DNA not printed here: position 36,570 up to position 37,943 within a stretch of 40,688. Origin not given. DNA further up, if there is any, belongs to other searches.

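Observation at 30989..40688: Eleven-gene coupled operon fusing a Gtr/Arn-type lipid-carrier glycosylation core to a private fatty-acyl module: candidate undescribed envelope glycolipid tailoring system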

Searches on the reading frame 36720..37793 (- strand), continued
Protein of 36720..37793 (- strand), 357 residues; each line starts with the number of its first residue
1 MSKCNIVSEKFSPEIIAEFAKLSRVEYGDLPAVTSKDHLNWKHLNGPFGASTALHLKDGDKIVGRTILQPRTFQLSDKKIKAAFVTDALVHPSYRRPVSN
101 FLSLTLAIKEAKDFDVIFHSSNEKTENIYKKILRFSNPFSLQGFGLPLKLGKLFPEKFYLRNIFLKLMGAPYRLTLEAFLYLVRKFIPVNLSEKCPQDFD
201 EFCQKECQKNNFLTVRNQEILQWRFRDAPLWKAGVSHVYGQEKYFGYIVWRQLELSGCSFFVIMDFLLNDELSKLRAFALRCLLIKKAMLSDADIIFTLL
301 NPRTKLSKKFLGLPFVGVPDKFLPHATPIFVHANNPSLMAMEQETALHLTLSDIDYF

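Call 36: fold_search(model_id=the predicted structure, library=pdb)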
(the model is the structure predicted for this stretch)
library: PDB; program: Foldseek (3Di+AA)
matches with E <= 10: 1169; with E <= 0.001: 332
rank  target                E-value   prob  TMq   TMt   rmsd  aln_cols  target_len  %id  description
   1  5npq_A                4.3e-13  1.00  0.55  0.55   5.9       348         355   12  Human N-myristoyltransferase 1 (MNT1) with Myristoyl-CoA analogue X10 bound (released 2018-05-30)
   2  6pau_A                5.4e-13  1.00  0.55  0.55   6.5       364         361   14  Structure of Human NMT2 with myristoyl-lysine peptide and CoA products (released 2020-03-11)
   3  7rk3_A                8.0e-13  1.00  0.52  0.53   6.9       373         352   12  Crystal structure of human N-myristoyltransferase 1 fragment (residues 109-496) bound to diacylated human Arf6 octapep (released 2022-07-27)
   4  6maz_A                8.5e-13  1.00  0.54  0.51   6.3       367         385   13  Crystal structure of N-myristoyl transferase (NMT) G386E mutant from Plasmodium vivax in complex with inhibitor IMP-03 (released 2019-06-05)
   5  3n7z_D                1.1e-12  1.00  0.56  0.53   6.3       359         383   10  Crystal structure of acetyltransferase from Bacillus anthracis (released 2010-06-16)
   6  6may_C                1.6e-12  1.00  0.55  0.52   6.3       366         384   12  Crystal structure of N-myristoyl transferase (NMT) G386E mutant from Plasmodium vivax (released 2019-06-05)
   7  4caw                  1.6e-12  1.00  0.55  0.51   6.8       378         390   10  Crystal structure of Aspergillus fumigatus N-myristoyl transferase in complex with myristoyl CoA and a pyrazole sulphona (released 2014-09-17)
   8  4uwi                  1.7e-12  1.00  0.54  0.50   6.8       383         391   10  Crystal structure of Aspergillus fumigatus N-myristoyl transferase in complex with myristoyl CoA and a pyrazole sulphona (released 2014-12-03)
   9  5mu6_B                1.8e-12  1.00  0.55  0.53   6.3       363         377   13  Human N-myristoyltransferase (NMT1) with Myristoyl-CoA and IMP-1088 inhibitor bound (released 2018-02-14)
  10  5uut_B                1.8e-12  1.00  0.53  0.51   7.0       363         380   11  N-myristoyltransferase 1 (NMT) bound to myristoyl-CoA (released 2018-01-17)
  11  5uut_A                1.9e-12  1.00  0.55  0.54   6.2       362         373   12  N-myristoyltransferase 1 (NMT) bound to myristoyl-CoA (released 2018-01-17)
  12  2hv2_C                2.1e-12  1.00  0.56  0.52   6.8       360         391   11  Crystal Structure of Conserved Protein of Unknown Function from Enterococcus faecalis V583 at 2.4 A Resolution, Probab (released 2006-08-29)
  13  5o9t_A                2.1e-12  1.00  0.55  0.51   6.6       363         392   12  HsNMT1 in complex with CoA and acetylated-NCFSKPK peptide (released 2018-06-27)
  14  7owq_B                2.4e-12  1.00  0.55  0.51   6.4       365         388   12  HsNMT1 in complex with both MyrCoA and peptide N-Methylated-GNCFSKPR (released 2022-12-21)
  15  6ehj_B                2.5e-12  1.00  0.53  0.50   7.1       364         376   12  Human N-myristoyltransferase (NMT1) with Myristoyl-CoA and peptide bound (released 2019-03-27)
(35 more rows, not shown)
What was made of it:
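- Closest known: N-myristoyltransferase and Eis-type tandem GNAT acyltransferases. Same: The predicted fold matches (Foldseek E about 1e-13, TM about 0.55, call 36).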

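Call 40: find_homologous_proteins(query=L010:177-2006:-, max_evalue=0.001)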
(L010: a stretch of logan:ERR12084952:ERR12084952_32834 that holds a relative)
Query L010:177-2006:- (609 aa): 97 proteins with E <= 0.001 among 8000 candidates.
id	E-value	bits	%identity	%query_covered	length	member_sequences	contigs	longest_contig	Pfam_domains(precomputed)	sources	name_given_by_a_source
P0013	0.0e+0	1353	100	100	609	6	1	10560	PF24677.2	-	-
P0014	2.4e-244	831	64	97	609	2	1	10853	PF24677.2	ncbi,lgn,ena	-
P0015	1.6e-221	756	58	98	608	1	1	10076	PF24677.2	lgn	-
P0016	3.1e-221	755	56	97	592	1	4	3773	PF24677.2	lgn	-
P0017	2.7e-209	715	56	96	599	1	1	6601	PF24677.2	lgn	-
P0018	1.0e-207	710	56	98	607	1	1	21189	PF24677.2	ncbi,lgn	-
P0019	2.4e-202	692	54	99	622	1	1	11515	PF24677.2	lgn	-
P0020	5.1e-201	688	53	98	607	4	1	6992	PF24677.2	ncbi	-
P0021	1.8e-198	680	53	96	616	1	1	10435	PF24677.2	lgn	-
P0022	6.7e-146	506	52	76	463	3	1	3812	PF24677.2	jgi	jgi:hypothetical protein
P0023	1.1e-112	396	39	94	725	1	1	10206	PF24677.2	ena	-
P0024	9.9e-112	393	38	96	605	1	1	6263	PF24677.2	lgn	-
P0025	8.9e-111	390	38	93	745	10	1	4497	PF24677.2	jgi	jgi:hypothetical protein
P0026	3.5e-109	385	37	95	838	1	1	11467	PF24677.2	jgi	jgi:hypothetical protein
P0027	1.4e-108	383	36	94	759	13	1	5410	PF24677.2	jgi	jgi:hypothetical protein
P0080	2.2e-87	313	35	92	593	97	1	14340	PF24677.2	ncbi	ncbi:DUF7657 domain-containing protein [Escherichia coli]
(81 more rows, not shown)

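Call 41: find_encoding_contigs(protein=P0018, flank=10000, max_places=2)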
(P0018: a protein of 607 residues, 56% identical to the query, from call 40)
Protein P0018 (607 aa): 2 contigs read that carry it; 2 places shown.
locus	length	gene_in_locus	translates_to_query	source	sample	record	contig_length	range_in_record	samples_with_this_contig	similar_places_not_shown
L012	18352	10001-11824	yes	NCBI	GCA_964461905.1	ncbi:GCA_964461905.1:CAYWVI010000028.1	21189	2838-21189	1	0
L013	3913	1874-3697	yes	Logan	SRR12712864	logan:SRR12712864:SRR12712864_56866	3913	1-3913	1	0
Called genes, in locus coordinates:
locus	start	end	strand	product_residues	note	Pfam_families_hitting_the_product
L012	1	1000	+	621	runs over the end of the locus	PF00317:Ribonuc_red_lgN, PF02867:Ribonuc_red_lgC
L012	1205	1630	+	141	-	PF04138:GtrA_DPMS_TM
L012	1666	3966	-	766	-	PF03772:Competence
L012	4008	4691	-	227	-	PF00929:RNase_T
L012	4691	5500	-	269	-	PF25084:LbH_EIF2B (faint), PF25087:GMPPB_C (weak), PF00132:Hexapep, PF13720:Acetyltransf_11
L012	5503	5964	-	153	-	PF22817:ApeP-like (weak), PF07977:FabA, PF22818:ApeI-like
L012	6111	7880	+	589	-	PF02776:TPP_enzyme_N, PF00205:TPP_enzyme_M, PF02775:TPP_enzyme_C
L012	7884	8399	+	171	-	PF01842:ACT, PF22629:ACT_AHAS_ss, PF13710:ACT_5 (weak), PF10369:ALS_ss_C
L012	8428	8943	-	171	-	PF04138:GtrA_DPMS_TM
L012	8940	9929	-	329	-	PF13641:Glyco_tranf_2_3 (weak), PF00535:Glycos_transf_2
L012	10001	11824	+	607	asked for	PF24677:DUF7657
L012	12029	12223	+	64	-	PF00471:Ribosomal_L33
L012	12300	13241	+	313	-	PF03320:FBPase_glpX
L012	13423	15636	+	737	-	-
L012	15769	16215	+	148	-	PF02556:SecB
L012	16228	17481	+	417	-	PF04264:YceI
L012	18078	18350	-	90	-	?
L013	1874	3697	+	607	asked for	PF24677:DUF7657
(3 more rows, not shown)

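Call 42: find_encoding_contigs(protein=P0080, flank=6000, max_places=2)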
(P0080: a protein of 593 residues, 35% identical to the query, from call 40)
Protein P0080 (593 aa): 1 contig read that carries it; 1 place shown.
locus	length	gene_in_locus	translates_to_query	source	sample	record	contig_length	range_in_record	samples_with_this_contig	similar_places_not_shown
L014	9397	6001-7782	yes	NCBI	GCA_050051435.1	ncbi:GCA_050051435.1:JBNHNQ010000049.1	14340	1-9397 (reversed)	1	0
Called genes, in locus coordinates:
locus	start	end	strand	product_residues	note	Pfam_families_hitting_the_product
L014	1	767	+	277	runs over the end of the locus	PF01061:ABC2_membrane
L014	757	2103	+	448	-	PF13555:AAA_29 (weak), PF00005:ABC_tran, PF14524:Wzt_C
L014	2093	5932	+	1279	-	PF02353:CMAS (weak), PF13489:Methyltransf_23 (weak), PF08242:Methyltransf_12, PF13649:Methyltransf_25, PF00535:Glycos_transf_2, PF00535:Glycos_transf_2, PF10111:Glyco_tranf_2_2, PF13641:Glyco_tranf_2_3, +2 more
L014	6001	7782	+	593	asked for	PF24677:DUF7657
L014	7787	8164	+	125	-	PF04138:GtrA_DPMS_TM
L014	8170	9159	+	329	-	PF00535:Glycos_transf_2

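Call 50: predict_structure(alignment_id=A2)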
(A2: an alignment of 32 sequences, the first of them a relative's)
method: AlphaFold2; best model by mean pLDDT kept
length: 609 residues; sequences in the alignment: 32
mean_pLDDT: 90.7   pTM: 0.91
mean pLDDT of the five models: 90.7, 89.6, 89.5, 89.2, 88.5
residues with pLDDT >= 90: 412; 70-90: 168; 50-70: 29; < 50: 0
segments of 3 or more residues with pLDDT < 50: none
pLDDT, mean of each block of 10 residues (from residue 1): 68 92 97 94 93 89 85 92 91 81 86 94 97 97 98 98 92 89 98 98 97 89 96 97 98 95 85 71 88 83 67 73 96 96 97 96 94 89 92 97 95 96 87 76 93 90 94 95 90 96 95 92 86 92 91 95 90 94 89 85 84
secondary structure, 60 per line:
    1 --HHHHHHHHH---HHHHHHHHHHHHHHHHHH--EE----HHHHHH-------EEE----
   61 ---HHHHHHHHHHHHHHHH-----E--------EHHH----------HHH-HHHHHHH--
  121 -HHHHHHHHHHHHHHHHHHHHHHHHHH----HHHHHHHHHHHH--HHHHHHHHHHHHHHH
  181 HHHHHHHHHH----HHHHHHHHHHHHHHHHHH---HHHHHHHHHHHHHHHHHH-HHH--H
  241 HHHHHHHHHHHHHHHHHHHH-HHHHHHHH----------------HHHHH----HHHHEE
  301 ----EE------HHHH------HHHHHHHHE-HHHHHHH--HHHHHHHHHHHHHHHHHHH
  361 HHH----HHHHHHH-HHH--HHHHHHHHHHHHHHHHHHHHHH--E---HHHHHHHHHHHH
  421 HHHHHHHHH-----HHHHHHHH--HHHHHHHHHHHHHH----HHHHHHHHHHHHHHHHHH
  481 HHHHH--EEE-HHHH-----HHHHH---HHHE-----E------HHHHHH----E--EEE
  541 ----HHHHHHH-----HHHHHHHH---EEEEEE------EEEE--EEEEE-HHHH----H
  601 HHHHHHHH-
elements in order: H3-11 H15-32 H41-46 E54-56 H64-79 H112-118 H122-147 H152-163 H166-190 H195-212 H216-233 H240-260 H262-269 H286-290 H295-298 H313-316 H323-330 H333-339 H342-363 H368-374 H381-402 H409-429 H435-442 H445-458 H463-485 E488-490 H492-495 H501-505 H525-530 E538-540 H545-551 H557-564 E568-573 E580-583 E586-590 H592-595 H600-608

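Call 54: fold_search(model_id=the predicted structure, library=pdb)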
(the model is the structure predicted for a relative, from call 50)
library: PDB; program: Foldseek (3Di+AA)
matches with E <= 10: 399; with E <= 0.001: 0
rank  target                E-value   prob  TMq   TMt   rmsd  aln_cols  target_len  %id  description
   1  5f15                  1.7e-03  1.00  0.42  0.46   8.9       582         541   10  Crystal Structure of ArnT from Cupriavidus metallidurans bound to Undecaprenyl phosphate (released 2016-02-17)
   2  5ezm                  1.0e-02  1.00  0.42  0.46   9.2       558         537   10  Crystal Structure of ArnT from Cupriavidus metallidurans in the apo state (released 2016-02-17)
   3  6w98_A                3.2e-02  1.00  0.34  0.18   9.2       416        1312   12  Single-Particle Cryo-EM Structure of Arabinofuranosyltransferase AftD from Mycobacteria (released 2020-05-13)
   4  7zlg_A                6.5e-02  0.60  0.24  0.23  19.3       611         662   11  Cryo-EM structure of C-mannosyltransferase CeDPY19, in complex with acceptor peptide and bound to CMT2-Fab and anti-Fa (released 2023-01-11)
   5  8if8_C                6.8e-02  0.77  0.27  0.28  15.8       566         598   12  Arabinosyltransferase AftA (released 2023-05-31)
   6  9s6r_A                7.4e-02  0.66  0.23  0.31  14.3       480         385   12  Ternary cryo-EM structure of yeast ALG3 with Dol25-PP-GlcNAc2Man5, Dol25-P-Man, and Fab (released 2026-03-18)
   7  8t1w                  1.1e-01  0.13  0.09  0.13  27.3       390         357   13  Crystal structure of orphan G protein-coupled receptor 6 with bound CVN424 (released 2024-12-04)
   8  7zli_A                1.3e-01  0.85  0.32  0.30  18.9       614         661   12  Cryo-EM structure of C-mannosyltransferase CeDPY19, in complex with Dol25-P-Man and bound to CMT2-Fab and anti-Fab nan (released 2023-01-11)
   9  6rw3_A                1.3e-01  0.08  0.09  0.12  22.7       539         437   11  The molecular basis for sugar import in malaria parasites. (released 2020-01-29)
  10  4ib4                  1.3e-01  0.14  0.11  0.14  26.6       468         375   11  Crystal structure of the chimeric protein of 5-HT2B-BRIL in complex with ergotamine (released 2013-03-13)
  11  7zlh_A                1.4e-01  0.54  0.26  0.24  19.2       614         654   11  Cryo-EM structure of C-mannosyltransferase CeDPY19, in apo state, bound to CMT2-Fab and anti-Fab nanobody (released 2023-01-11)
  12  6c26_A                2.0e-01  0.38  0.30  0.28  22.9       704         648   12  The Cryo-EM structure of a eukaryotic oligosaccharyl transferase complex (released 2018-01-31)
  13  7wc8                  2.2e-01  0.10  0.09  0.15  28.3       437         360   13  Crystal structure of serotonin 2A receptor in complex with lumateperone (released 2022-01-26)
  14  8tf5                  2.7e-01  0.09  0.09  0.13  27.9       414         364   12  Crystal structure of orphan G protein-coupled receptor 6, pseudoapo form (released 2024-12-04)
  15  6a93_B                2.7e-01  0.08  0.08  0.12  27.4       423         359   11  Crystal structure of 5-HT2AR in complex with risperidone (released 2019-02-13)
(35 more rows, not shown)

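Call 56: find_related_loci(query=A1, collection=metagenome_contigs, flank=10000)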
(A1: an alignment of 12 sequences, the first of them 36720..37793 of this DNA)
Query A1 (357 aa) in metagenome_contigs; peptide patterns used: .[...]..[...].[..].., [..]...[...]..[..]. (x = any residue, [..] = any of these).
215 stretches matched a pattern; 34 encode a relative of the query (tblastn E <= 1e-3); 34 distinct loci.
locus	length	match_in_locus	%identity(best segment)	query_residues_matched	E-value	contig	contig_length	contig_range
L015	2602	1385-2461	53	1-357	3e-140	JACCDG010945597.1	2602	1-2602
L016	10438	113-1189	43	1-357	1e-99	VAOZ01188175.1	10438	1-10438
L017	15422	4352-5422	38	3-357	6e-88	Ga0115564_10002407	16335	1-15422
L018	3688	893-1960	38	1-357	1e-83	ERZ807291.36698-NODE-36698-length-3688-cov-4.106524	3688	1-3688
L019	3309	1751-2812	39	4-357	1e-82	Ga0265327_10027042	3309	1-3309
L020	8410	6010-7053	40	11-357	1e-81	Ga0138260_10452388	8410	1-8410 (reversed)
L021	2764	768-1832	36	4-357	1e-78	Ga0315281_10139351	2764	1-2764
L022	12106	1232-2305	35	1-357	3e-77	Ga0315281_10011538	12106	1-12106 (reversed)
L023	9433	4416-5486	35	1-357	1e-76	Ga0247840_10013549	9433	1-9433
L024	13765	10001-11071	35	1-357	1e-76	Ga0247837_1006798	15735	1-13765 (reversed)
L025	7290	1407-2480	35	1-357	2e-76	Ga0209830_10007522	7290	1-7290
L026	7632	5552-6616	35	4-357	4e-72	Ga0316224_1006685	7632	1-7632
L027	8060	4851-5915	35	4-357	4e-72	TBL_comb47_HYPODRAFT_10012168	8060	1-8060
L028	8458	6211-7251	36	11-357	5e-70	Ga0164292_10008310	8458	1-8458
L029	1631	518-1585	35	1-357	8e-68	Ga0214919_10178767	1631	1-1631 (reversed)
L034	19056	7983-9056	35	1-357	2e-76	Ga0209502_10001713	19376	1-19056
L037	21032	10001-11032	30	10-357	2e-43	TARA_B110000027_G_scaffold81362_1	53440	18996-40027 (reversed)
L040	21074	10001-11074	36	1-357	1e-78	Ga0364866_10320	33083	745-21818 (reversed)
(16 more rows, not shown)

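Call 67: search_protein_representatives(alignment_id=A1)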
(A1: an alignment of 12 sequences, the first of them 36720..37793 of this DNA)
Query: 12 sequences, 358 profile positions. Proteins with E-value up to 0.001 (for the whole library): 3564; up to 1e-10: 650; up to 1e-30: 128. The best 150 are listed.
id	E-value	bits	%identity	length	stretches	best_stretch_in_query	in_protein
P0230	7.3e-129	446.4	-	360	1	1-358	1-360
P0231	1.4e-123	429.0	-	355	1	2-358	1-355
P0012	2.2e-123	428.4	-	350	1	3-358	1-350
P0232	1.7e-122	425.4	-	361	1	1-358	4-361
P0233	1.6e-119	415.7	-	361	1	3-358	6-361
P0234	1.5e-117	409.2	-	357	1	4-358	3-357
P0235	3.5e-116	404.7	-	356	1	3-358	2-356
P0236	8.2e-106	370.6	-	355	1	8-358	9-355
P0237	1.6e-105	369.6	-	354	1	3-358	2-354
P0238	2.7e-105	368.9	-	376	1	4-358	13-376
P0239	2.8e-103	362.2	-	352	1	6-358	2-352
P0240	3.8e-102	358.5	-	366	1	4-357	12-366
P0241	3.8e-102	358.5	-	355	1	4-358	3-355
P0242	1.2e-98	347.0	-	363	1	4-358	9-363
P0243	9.0e-96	337.6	-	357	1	3-358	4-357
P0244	6.4e-83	295.3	-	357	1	5-358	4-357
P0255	7.8e-74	265.4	-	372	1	4-358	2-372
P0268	2.4e-67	244.0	-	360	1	5-358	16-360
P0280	3.4e-58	213.9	-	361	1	7-358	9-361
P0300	4.3e-48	180.7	-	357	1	2-356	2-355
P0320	7.3e-41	156.9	-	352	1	5-358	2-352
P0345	9.0e-34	133.6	-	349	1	5-356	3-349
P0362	9.0e-30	120.4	-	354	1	12-358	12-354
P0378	4.2e-24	101.8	-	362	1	6-356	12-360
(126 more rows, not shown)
